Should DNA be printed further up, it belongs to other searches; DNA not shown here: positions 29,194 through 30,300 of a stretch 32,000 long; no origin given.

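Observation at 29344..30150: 268-aa orphan embedded in the sulfur operon and start/stop-coupled to the permease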

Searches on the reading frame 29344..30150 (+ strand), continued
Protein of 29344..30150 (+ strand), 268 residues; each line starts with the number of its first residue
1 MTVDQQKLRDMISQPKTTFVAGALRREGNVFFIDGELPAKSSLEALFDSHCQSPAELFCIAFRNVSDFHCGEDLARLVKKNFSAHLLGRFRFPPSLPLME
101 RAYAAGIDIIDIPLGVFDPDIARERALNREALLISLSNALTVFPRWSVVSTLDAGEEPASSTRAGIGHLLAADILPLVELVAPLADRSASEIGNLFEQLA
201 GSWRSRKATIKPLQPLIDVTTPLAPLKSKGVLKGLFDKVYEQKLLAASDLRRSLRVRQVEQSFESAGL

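Call 20: search_protein_families(library=pfam, proteins=[P0158, P0161, P0163, P0164, P0166, P0169, P0170, P0175, P0162, P0187], max_evalue=0.001)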
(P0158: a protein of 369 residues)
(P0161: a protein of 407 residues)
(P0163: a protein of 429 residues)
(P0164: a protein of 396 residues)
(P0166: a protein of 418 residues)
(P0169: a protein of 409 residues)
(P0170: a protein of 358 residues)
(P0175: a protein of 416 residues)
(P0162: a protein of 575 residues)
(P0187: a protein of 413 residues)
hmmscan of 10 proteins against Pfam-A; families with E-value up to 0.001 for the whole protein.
P0158 (369 aa): 0 families

P0161 (407 aa): 1 family
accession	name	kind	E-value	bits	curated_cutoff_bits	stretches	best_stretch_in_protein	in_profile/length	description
PF04055.27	Radical_SAM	-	8.4e-10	39.5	29.5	1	132-289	10-162/166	Radical SAM superfamily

P0163 (429 aa): 1 family
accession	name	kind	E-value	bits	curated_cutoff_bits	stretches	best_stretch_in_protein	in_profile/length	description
PF04055.27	Radical_SAM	-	8.5e-07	29.7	29.5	1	154-300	10-151/166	Radical SAM superfamily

P0164 (396 aa): 1 family
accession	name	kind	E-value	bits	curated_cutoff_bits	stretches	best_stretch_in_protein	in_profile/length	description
PF04055.27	Radical_SAM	-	5.5e-07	30.4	29.5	1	113-266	10-151/166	Radical SAM superfamily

P0166 (418 aa): 0 families

P0169 (409 aa): 0 families

P0170 (358 aa): 0 families

P0175 (416 aa): 1 family
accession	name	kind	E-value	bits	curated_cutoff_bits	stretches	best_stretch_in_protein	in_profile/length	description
PF04055.27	Radical_SAM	-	9.8e-06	26.3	29.5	1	139-285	11-151/166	Radical SAM superfamily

P0162 (575 aa): 2 families
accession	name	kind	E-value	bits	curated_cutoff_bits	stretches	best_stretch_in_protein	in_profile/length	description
PF14464.11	Prok-JAB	-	3.5e-20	72.4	25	1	8-140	2-112/114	Prokaryotic homologs of the JAB domain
PF04055.27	Radical_SAM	-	1.6e-07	32.1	29.5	1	290-450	2-152/166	Radical SAM superfamily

P0187 (413 aa): 1 family
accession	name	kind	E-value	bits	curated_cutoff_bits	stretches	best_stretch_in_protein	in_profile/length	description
PF04055.27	Radical_SAM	-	5.3e-11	43.4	29.5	1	139-285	11-151/166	Radical SAM superfamily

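Call 23: fold_search(model_id=the predicted structure, library=pdb)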
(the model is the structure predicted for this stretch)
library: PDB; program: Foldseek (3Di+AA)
matches with E <= 10: 1661; with E <= 0.001: 5
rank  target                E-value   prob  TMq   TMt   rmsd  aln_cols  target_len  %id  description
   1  8vcw                  1.3e-04  1.00  0.49  0.41   3.4       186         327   12  X-Ray Crystal Structure of the biotin synthase from B. obeum (released 2024-01-24)
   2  2y0f_A                2.0e-04  1.00  0.29  0.21  11.8       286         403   12  STRUCTURE OF GCPE (IspG) FROM THERMUS THERMOPHILUS HB27 (released 2011-01-26)
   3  8vdw_A                4.4e-04  1.00  0.47  0.39   2.9       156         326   14  X-Ray Crystal Structure of the biotin synthase from V. parvula (released 2024-01-24)
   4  6fd2_A                6.6e-04  1.00  0.45  0.29   8.6       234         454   11  Radical SAM 1,2-diol dehydratase AprD4 in complex with its substrate paromamine (released 2018-01-17)
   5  3t7v                  9.9e-04  1.00  0.51  0.42  10.0       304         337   10  Crystal structure of methylornithine synthase (PylB) (released 2011-11-30)
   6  3qz6                  1.2e-03  0.98  0.33  0.34  11.4       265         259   10  The crystal structure of HpcH/HpaI aldolase from Desulfitobacterium hafniense DCB-2 (released 2011-03-16)
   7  8vdw_B                1.5e-03  1.00  0.46  0.38   3.0       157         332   13  X-Ray Crystal Structure of the biotin synthase from V. parvula (released 2024-01-24)
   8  5exi                  1.5e-03  1.00  0.53  0.51   8.2       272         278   14  Crystal structure of M. tuberculosis lipoyl synthase at 2.28 A resolution (released 2016-08-10)
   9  5i3f_C                1.9e-03  0.93  0.28  0.30   7.9       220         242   12  Structure-Function Studies on Role of Hydrophobic Clamping of a Basic Glutamate in Catalysis by Triosephosphate Isomer (released 2016-05-18)
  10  3lcl_C                2.3e-03  0.89  0.29  0.27  16.9       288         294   12  The D-sialic acid aldolase mutant V251I/V265I (released 2011-01-19)
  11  4lu0_D                2.4e-03  0.90  0.26  0.27  12.6       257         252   10  Crystal structure of 2-Keto-3-deoxy-D-manno-octulosonate-8-phosphate synthase from Pseudomonas aeruginosa. (released 2013-10-09)
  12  7jma                  2.7e-03  1.00  0.50  0.60   5.9       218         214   10  Crystal structure of the apo form of Nitrogenase iron-molybdenum cofactor biosynthesis enzyme NifB from Methanothermobac (released 2020-10-28)
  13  4n6e_A                2.9e-03  1.00  0.40  0.43   5.5       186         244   14  Crystal structure of Amycolatopsis orientalis BexX/CysO complex (released 2014-05-14)
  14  5exk_E                3.0e-03  1.00  0.48  0.43   5.8       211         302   14  Crystal structure of M. tuberculosis lipoyl synthase with 6-thiooctanoyl peptide intermediate (released 2016-08-10)
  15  8kc8                  3.0e-03  1.00  0.45  0.52  13.3       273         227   14  De novo design protein -T11 (released 2024-08-07)
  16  7o1t                  3.2e-03  1.00  0.46  0.36   4.1       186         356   13  Fe(CO)2CNCl species bound [HydE from T. Maritima (released 2021-05-26)
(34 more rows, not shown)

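Call 24: find_encoding_contigs(protein=P0161, flank=8000, max_places=3)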
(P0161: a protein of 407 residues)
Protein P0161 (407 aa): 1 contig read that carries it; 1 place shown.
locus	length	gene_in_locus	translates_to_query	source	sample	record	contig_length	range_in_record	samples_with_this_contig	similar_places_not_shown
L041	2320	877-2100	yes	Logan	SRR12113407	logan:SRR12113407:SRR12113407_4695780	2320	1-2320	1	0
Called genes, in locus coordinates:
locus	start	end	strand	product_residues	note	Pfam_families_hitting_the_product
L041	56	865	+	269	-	PF00899:ThiF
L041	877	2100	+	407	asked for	PF04055:Radical_SAM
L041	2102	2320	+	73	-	?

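Call 25: find_encoding_contigs(protein=P0162, flank=8000, max_places=3)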
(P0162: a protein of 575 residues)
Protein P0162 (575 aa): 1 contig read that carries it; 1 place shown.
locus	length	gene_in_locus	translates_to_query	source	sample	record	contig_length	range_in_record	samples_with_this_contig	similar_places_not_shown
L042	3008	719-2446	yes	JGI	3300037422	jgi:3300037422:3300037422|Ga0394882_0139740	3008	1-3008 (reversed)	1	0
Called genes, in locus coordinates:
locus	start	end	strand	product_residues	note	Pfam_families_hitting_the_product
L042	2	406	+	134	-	?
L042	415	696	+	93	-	PF02597:ThiS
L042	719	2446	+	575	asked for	PF14464:Prok-JAB, PF04055:Radical_SAM (weak)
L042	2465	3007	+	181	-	?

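Call 26: search_protein_families(library=pfam, proteins=[L041:2102-2320:+, L042:2465-3007:+, L042:2-406:+], max_evalue=0.01)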
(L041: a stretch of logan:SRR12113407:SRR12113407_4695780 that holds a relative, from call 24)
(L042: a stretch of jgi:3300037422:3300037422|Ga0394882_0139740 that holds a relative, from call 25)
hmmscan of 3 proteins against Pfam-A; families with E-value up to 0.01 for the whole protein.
L041:2102-2320:+ (73 aa): 1 family
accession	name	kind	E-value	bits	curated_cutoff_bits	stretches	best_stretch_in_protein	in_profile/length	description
PF00939.25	Na_sulph_symp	-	0.0075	15.8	27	1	26-72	9-55/472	Sodium:sulfate symporter transmembrane region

L042:2465-3007:+ (181 aa): 2 families
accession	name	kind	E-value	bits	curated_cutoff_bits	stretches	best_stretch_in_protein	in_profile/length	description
PF02811.25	PHP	-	4.1e-13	50.4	26.4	1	3-93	1-93/164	PHP domain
PF19799.5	DUF6282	-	0.00041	20.5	26.8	1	1-63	2-66/196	Family of unknown function (DUF6282)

L042:2-406:+ (134 aa): 1 family
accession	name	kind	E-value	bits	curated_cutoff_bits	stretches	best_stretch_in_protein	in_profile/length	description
PF00899.27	ThiF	-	1.6e-10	40.9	28.1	1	1-102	140-237/238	ThiF family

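Call 27: find_homologous_proteins(query=P0161, max_evalue=1e-10)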
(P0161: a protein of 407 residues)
Query P0161 (407 aa): 471 proteins with E <= 1e-10 among 6012 candidates; the best 120 are listed.
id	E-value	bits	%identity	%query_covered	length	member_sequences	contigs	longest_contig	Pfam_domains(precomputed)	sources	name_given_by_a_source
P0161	1.6e-273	925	100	100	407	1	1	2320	PF04055.28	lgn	-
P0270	1.1e-243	826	87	100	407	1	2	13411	PF04055.28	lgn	-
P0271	9.7e-241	817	86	100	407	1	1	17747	PF04055.28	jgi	jgi:hypothetical protein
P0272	1.3e-239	813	86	100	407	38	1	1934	PF04055.28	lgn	-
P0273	1.1e-237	807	86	100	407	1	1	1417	PF04055.28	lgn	-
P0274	4.1e-237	805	86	100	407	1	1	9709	PF04055.28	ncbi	-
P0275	2.9e-236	802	86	100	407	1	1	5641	PF04055.28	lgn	-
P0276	6.6e-235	797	86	100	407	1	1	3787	PF04055.28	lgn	-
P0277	9.6e-234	794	83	100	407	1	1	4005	PF04055.28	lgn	-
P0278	2.2e-226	769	85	94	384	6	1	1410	PF04055.28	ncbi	ncbi:MAG: radical SAM protein, partial [Deltaproteobacteria bacterium]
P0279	3.6e-217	739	79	99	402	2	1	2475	PF04055.28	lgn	-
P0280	9.5e-145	501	83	65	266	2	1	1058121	-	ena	-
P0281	5.6e-142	491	52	96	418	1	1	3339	-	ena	-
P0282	1.2e-141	490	53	100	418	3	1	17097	PF04055.28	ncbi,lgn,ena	-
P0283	2.0e-139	483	52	100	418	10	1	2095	PF04055.28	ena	-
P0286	5.9e-138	478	52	100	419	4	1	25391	PF04055.28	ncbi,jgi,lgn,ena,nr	ncbi:MAG: hypothetical protein OEV42_16700 [Deltaproteobacteria bacterium]|nr:hypothetical protein [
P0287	8.2e-137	474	51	100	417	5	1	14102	PF04055.28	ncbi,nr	ncbi:MAG: radical SAM protein [Proteobacteria bacterium]|nr:radical SAM protein [Pseudomonadota bact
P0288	2.3e-136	473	51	100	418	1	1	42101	PF04055.28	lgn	-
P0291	2.6e-130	453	48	100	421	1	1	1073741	PF04055.28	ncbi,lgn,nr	ncbi:MAG: hypothetical protein KatS3mg076_1784 [Candidatus Binatia bacterium]|nr:MAG: hypothetical p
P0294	9.4e-129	448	51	98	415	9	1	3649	PF04055.28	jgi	jgi:biotin synthase-related radical SAM superfamily protein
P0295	1.3e-127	444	48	100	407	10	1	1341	PF04055.28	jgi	-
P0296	6.2e-127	442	47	100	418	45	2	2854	PF04055.28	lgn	-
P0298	2.4e-126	440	48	99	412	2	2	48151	PF04055.28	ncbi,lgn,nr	ncbi:MAG: radical SAM protein [Deltaproteobacteria bacterium]|nr:radical SAM protein [Deltaproteobac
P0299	2.5e-126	440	46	100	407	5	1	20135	PF04055.28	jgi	jgi:hypothetical protein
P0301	1.8e-125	437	47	100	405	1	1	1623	PF04055.28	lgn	-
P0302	2.9e-125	436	47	100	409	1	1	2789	PF04055.28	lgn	-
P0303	7.8e-125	435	47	100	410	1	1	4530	PF04055.28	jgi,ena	-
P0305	4.4e-124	433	48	100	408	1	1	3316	PF04055.28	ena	-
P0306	4.5e-124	432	49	97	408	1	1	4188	PF04055.28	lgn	-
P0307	3.5e-123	430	46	100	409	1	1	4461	PF04055.28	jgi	jgi:hypothetical protein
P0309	4.6e-123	429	47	100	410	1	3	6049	PF04055.28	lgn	-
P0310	1.5e-122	428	49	97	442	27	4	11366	PF04055.28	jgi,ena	-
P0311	1.9e-122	427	49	97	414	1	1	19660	PF04055.28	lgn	-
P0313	2.5e-122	427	46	100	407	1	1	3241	PF04055.28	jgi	jgi:hypothetical protein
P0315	5.1e-122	426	48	97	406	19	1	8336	PF04055.28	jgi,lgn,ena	-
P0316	5.3e-122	426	47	100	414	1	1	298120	PF04055.28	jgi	jgi:hypothetical protein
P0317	1.0e-121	425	47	100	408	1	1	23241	PF04055.28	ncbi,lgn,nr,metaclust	ncbi:MAG: hypothetical protein A3J75_00505 [Acidobacteria bacterium RBG_16_68_9]|nr:MAG: hypothetica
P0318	1.1e-121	425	48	98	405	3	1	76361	PF04055.28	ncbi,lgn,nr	ncbi:MAG: radical SAM protein [Deltaproteobacteria bacterium]|nr:radical SAM protein [Deltaproteobac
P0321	3.1e-121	423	48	100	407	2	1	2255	PF04055.28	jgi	-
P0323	5.1e-121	422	48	100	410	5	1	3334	PF04055.28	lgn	-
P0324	5.5e-121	422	48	97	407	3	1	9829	PF04055.28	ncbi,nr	ncbi:MAG: radical SAM protein [Deltaproteobacteria bacterium]|nr:radical SAM protein [Deltaproteobac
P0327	9.0e-121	422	49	97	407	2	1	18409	PF04055.28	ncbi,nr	ncbi:MAG: radical SAM protein [Deltaproteobacteria bacterium]|nr:radical SAM protein [Deltaproteobac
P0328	1.4e-120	421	47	100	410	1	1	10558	PF04055.28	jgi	jgi:hypothetical protein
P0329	1.7e-120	421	47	100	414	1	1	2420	PF04055.28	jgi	jgi:hypothetical protein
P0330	1.9e-120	421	46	100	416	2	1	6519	PF04055.28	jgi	-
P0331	2.0e-120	420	46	100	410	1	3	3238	PF04055.28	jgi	jgi:hypothetical protein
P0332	2.0e-120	420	48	97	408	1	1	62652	PF04055.28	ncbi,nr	ncbi:MAG: radical SAM protein [Deltaproteobacteria bacterium]|nr:radical SAM protein [Deltaproteobac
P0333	2.1e-120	420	47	99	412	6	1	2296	PF04055.28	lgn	-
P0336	7.0e-120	419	47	100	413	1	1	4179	PF04055.28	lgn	-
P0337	7.2e-120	419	46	100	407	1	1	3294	PF04055.28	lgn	-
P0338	8.0e-120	418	47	100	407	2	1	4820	PF04055.28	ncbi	-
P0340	1.0e-119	418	47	100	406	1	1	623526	PF04055.28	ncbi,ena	-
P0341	1.0e-119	418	47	100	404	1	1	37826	PF04055.28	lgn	-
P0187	1.6e-119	418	47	99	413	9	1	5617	PF04055.28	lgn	-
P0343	2.7e-119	417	48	100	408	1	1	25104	PF04055.28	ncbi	-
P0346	3.8e-119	416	47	100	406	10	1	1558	PF04055.28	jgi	jgi:hypothetical protein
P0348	6.4e-119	415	47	100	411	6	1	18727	PF04055.28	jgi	jgi:hypothetical protein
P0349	8.8e-119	415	48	100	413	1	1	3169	PF04055.28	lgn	-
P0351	2.7e-118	413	47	100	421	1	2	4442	PF04055.28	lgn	-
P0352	5.3e-118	412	47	100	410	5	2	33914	PF04055.28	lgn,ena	-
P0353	5.6e-118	412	47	100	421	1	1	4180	PF04055.28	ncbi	-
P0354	7.0e-118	412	49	97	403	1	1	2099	PF04055.28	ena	-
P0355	8.0e-118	412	48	100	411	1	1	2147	PF04055.28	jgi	-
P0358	1.2e-117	411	46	100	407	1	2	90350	PF04055.28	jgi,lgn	jgi:hypothetical protein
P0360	2.0e-117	411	47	100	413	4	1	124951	PF04055.28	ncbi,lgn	ncbi:MAG: radical SAM protein [Candidatus Binatia bacterium]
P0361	2.5e-117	410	47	100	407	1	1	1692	PF04055.28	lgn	-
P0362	3.1e-117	410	46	100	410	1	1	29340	PF04055.28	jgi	jgi:solute carrier family 13 (sodium-dependent dicarboxylate transporter), member 2/3/5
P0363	5.0e-117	409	46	100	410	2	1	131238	PF04055.28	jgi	jgi:hypothetical protein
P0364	5.5e-117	409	45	100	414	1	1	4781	PF04055.28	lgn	-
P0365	7.0e-117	409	46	100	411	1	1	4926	PF04055.28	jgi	jgi:hypothetical protein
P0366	8.0e-117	409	46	100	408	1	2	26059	PF04055.28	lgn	-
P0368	1.4e-116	408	45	100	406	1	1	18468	PF04055.28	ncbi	-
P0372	6.9e-116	406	47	100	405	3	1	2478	PF04055.28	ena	-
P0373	7.7e-116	405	46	100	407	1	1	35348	PF04055.28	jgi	jgi:hypothetical protein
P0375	1.2e-115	405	46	100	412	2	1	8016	PF04055.28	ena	-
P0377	1.5e-115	404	47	100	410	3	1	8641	PF04055.28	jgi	jgi:hypothetical protein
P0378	1.5e-115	404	47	100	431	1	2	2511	PF04055.28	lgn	-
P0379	1.8e-115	404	46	100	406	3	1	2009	PF04055.28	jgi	jgi:hypothetical protein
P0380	2.1e-115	404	45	100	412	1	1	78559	PF04055.28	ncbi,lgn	-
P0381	3.0e-115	403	49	88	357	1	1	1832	PF04055.28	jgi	jgi:hypothetical protein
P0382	3.4e-115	403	47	99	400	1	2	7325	PF04055.28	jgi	jgi:hypothetical protein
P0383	3.5e-115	403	45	100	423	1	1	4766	PF04055.28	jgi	jgi:hypothetical protein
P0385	5.1e-115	403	45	100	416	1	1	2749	PF04055.28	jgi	jgi:hypothetical protein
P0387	6.5e-115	402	46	100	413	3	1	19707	PF04055.28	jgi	-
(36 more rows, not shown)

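Call 28: search_protein_families(library=pfam, proteins=[P0256, P0248, P0230, P0227, P0203, P0223], max_evalue=0.001)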
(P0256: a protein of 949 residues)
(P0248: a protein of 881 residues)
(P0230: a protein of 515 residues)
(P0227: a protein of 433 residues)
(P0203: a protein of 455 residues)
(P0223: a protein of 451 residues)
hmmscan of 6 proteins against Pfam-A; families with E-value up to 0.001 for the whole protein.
P0256 (949 aa): 5 families
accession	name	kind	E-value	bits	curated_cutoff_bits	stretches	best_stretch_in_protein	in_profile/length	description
PF02655.19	ATP-grasp_3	-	2.3e-13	51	23.2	1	276-456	2-160/160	ATP-grasp domain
PF04055.27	Radical_SAM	-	6.9e-09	36.5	29.5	1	725-864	4-142/166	Radical SAM superfamily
PF08443.16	RimK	-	6.5e-06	26.3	21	1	276-455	2-169/188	RimK-like ATP-grasp domain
PF02786.22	CPSase_L_D2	-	9.4e-06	25.7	19.8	1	277-461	1-188/211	Carbamoyl-phosphate synthase L chain, ATP binding domain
PF14397.11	ATPgrasp_ST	-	4.4e-05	23.3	31.4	0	266-362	10-105/278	Sugar-transfer associated ATP-grasp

P0248 (881 aa): 3 families
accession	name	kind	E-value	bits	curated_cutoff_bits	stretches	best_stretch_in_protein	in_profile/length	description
PF00939.25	Na_sulph_symp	-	1.3e-59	202.9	27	1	444-876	21-470/472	Sodium:sulfate symporter transmembrane region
PF03600.22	CitMHS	-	9.6e-42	143.7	31.9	2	465-819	2-336/336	Citrate transporter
PF04055.27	Radical_SAM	-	2.1e-07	31.7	29.5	1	138-287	9-151/166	Radical SAM superfamily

P0230 (515 aa): 1 family
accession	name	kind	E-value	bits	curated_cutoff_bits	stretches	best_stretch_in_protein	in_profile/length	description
PF03600.22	CitMHS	-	5.1e-22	78.9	31.9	1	318-503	2-187/336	Citrate transporter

P0227 (433 aa): 0 families

P0203 (455 aa): 0 families

P0223 (451 aa): 1 family
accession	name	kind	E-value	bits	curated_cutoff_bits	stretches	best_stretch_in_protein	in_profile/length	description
PF04055.27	Radical_SAM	-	2.3e-05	25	29.5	1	179-325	9-152/166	Radical SAM superfamily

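Call 29: find_encoding_contigs(protein=P0291, flank=10000, max_places=1)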
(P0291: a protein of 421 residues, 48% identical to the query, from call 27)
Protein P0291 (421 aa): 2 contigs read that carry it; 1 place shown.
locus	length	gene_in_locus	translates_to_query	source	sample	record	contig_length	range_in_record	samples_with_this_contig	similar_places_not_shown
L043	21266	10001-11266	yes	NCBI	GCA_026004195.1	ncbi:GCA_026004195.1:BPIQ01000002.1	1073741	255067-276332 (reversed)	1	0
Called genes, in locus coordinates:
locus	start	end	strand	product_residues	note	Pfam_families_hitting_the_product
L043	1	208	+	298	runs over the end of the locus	PF01634:HisG, PF12974:Phosphonate-bd (weak), PF08029:HisG_C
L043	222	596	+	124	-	PF01471:PG_binding_1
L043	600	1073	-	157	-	-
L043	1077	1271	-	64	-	-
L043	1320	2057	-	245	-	PF02361:CbiQ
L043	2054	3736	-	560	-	PF13481:AAA_25 (faint), PF00005:ABC_tran, PF01078:Mg_chelatase (faint), PF13175:AAA_15 (faint), PF13304:AAA_21 (weak), PF00005:ABC_tran, PF02463:SMC_N (weak), PF13304:AAA_21, +7 more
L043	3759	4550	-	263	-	PF07155:ECF-ribofla_trS (weak), PF06177:QueT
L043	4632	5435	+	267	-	PF13512:TPR_18, PF13525:YfiO, PF13174:TPR_6 (faint), PF13432:TPR_16 (faint)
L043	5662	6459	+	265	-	PF00899:ThiF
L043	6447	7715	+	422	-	PF05810:NinF (weak), PF00291:PALP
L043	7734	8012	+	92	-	PF02597:ThiS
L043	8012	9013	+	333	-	PF00291:PALP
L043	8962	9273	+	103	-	PF09383:NIL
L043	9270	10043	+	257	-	PF00899:ThiF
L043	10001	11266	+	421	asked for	PF04055:Radical_SAM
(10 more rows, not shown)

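Call 30: find_encoding_contigs(protein=P0316, flank=10000, max_places=1)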
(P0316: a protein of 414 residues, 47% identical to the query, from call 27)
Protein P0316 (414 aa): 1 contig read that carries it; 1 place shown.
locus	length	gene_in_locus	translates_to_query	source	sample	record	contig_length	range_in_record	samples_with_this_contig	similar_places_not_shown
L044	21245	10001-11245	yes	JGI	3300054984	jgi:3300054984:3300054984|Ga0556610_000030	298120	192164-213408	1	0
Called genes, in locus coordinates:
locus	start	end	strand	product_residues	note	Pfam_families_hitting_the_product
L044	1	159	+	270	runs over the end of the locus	-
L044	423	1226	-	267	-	PF00378:ECH_1, PF16113:ECH_2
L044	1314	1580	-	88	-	PF16256:DUF4911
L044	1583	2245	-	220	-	PF02698:DUF218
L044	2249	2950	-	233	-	PF00106:adh_short, PF01370:Epimerase, PF08659:KR, PF13460:NAD_binding_10, PF13561:adh_short_C2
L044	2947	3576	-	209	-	PF00857:Isochorismatase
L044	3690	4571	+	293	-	PF00296:Bac_luciferase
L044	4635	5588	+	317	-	PF13174:TPR_6 (faint), PF13428:TPR_14 (faint), PF13512:TPR_18, PF13525:YfiO, PF13432:TPR_16 (faint)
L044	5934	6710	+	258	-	PF00899:ThiF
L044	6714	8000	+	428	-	PF00291:PALP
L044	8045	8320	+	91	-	PF02597:ThiS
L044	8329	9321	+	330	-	PF00291:PALP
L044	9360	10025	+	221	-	PF00899:ThiF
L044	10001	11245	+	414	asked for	PF04055:Radical_SAM (weak)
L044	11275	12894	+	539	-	PF00939:Na_sulph_symp, PF03600:CitMHS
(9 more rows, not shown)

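Call 39: find_related_loci(query=A3, collection=metagenome_contigs, flank=7000)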
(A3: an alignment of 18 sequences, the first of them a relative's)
Query A3 (407 aa) in metagenome_contigs; peptide patterns used: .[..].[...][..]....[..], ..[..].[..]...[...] (x = any residue, [..] = any of these).
254 stretches matched a pattern; 184 encode a relative of the query (tblastn E <= 1e-3); the best 80 are kept; 80 distinct loci.
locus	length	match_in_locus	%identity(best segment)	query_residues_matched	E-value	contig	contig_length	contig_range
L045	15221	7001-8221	86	1-407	0e+0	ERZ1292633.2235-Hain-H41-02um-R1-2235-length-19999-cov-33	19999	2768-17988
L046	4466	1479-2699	86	1-407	0e+0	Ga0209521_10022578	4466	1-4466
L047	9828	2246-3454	50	3-407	4e-143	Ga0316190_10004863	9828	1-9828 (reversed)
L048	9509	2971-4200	48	1-406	2e-131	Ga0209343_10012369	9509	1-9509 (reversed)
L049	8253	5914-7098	49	1-396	3e-130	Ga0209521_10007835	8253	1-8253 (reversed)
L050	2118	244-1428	49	1-396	6e-139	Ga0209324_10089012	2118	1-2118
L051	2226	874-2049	49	3-396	2e-136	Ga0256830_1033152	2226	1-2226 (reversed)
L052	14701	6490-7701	48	1-406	3e-127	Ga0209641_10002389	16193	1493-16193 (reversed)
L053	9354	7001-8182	48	1-395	3e-127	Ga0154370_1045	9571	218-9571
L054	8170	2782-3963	48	1-395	3e-127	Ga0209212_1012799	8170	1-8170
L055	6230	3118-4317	48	1-401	3e-127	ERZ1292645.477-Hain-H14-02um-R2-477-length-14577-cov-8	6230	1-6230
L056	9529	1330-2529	48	1-401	1e-126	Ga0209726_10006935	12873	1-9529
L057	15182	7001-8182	48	1-395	2e-126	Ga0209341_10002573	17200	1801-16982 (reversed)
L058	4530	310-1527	47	1-407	2e-125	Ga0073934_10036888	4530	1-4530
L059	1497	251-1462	48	3-407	5e-133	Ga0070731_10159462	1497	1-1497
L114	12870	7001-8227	42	2-397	1e-101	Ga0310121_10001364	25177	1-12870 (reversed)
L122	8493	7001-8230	41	1-397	1e-99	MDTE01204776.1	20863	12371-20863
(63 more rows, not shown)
